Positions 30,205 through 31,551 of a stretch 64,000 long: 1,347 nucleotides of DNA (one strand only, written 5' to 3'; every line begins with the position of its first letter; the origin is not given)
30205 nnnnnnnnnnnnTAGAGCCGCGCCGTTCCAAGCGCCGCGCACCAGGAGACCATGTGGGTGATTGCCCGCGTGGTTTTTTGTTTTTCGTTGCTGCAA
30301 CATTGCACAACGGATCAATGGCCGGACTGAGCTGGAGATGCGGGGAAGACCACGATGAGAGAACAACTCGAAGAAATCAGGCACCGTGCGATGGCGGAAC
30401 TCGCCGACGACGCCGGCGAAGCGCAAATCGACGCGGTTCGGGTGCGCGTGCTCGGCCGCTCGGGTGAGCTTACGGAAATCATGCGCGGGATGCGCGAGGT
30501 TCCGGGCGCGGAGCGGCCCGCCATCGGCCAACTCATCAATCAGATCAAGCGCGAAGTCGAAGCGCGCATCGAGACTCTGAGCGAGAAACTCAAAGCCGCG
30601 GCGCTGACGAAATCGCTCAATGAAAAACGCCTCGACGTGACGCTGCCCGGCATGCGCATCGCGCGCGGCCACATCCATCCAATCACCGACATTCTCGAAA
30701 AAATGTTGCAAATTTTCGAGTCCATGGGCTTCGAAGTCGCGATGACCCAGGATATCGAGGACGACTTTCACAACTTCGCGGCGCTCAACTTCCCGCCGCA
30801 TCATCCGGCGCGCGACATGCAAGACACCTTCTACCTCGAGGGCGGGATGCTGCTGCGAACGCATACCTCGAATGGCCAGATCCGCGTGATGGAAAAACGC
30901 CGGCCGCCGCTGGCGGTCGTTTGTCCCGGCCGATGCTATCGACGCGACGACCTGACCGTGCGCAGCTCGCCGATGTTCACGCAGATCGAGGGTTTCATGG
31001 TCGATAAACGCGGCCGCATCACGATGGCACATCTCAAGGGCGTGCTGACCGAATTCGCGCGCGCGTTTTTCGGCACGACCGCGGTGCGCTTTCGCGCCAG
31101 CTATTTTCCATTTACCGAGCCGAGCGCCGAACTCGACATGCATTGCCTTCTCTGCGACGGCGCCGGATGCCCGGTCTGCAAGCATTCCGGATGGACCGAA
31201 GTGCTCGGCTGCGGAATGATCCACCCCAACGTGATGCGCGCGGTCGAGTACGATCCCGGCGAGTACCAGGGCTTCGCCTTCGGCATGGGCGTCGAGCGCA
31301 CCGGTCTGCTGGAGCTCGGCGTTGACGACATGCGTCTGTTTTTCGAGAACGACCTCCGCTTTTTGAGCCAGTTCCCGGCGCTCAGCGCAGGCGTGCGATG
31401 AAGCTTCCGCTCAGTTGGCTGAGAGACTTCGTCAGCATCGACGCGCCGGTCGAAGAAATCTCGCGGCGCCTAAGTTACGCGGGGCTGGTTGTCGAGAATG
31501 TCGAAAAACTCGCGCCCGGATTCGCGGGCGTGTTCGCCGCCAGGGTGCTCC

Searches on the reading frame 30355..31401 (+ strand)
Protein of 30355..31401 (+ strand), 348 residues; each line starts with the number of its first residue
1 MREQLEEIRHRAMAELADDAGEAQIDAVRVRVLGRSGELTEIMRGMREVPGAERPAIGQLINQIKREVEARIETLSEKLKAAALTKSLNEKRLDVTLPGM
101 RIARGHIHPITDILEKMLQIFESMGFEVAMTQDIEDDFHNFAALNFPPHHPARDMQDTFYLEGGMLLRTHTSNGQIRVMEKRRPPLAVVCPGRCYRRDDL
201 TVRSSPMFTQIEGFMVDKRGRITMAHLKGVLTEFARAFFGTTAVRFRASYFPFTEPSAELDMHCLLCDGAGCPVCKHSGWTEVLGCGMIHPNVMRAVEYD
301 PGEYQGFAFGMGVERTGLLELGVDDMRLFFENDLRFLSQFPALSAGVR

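Call 5: search_protein_families(library=pfam, proteins=[window:30355-31401:+], max_evalue=0.001)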
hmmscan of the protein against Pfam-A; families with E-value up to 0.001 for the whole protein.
window:30355-31401:+ (348 aa): 2 families
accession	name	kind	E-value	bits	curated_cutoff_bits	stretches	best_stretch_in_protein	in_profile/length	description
PF01409.25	tRNA-synt_2d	-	4.4e-93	311.7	19.8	1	93-340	2-246/246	tRNA synthetases class II core domain (F)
PF02912.23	Phe_tRNA-synt_N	-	3.5e-21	75.4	22.3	1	23-87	4-68/69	Aminoacyl tRNA synthetase class II, N-terminal domain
